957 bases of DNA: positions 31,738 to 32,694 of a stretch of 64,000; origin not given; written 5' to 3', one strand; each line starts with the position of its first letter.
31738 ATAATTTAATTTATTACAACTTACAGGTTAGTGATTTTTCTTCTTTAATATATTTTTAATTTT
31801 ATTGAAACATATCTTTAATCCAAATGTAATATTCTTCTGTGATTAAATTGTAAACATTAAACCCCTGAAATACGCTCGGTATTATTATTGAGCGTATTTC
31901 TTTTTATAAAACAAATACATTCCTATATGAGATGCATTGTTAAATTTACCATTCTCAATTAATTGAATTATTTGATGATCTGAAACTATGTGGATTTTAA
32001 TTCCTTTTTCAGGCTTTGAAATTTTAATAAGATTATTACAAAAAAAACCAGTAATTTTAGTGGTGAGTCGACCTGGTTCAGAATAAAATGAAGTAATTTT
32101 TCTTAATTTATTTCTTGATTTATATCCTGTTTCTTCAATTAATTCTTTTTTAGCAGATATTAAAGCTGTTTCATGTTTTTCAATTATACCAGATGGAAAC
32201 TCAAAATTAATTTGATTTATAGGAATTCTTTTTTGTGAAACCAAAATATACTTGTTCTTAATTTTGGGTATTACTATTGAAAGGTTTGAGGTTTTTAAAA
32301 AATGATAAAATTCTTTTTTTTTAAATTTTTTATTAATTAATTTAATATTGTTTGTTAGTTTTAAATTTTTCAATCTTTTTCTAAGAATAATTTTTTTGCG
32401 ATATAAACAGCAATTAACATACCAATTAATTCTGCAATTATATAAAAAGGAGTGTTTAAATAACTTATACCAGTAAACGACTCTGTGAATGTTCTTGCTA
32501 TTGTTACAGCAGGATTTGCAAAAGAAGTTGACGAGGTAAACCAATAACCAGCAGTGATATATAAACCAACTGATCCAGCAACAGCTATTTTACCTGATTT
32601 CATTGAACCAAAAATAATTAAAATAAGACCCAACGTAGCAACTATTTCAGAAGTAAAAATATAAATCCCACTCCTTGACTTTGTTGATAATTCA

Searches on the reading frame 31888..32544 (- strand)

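Call 46: search_protein_families(library=pfam, proteins=[window:31888-32544:-], max_evalue=0.00001)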
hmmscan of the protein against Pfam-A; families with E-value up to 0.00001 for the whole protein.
window:31888-32544:- (219 aa): 1 family
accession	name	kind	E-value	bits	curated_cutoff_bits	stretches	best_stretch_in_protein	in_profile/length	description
PF00293.34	NUDIX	-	5.7e-06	26.8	21.1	1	96-158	14-77/134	NUDIX domain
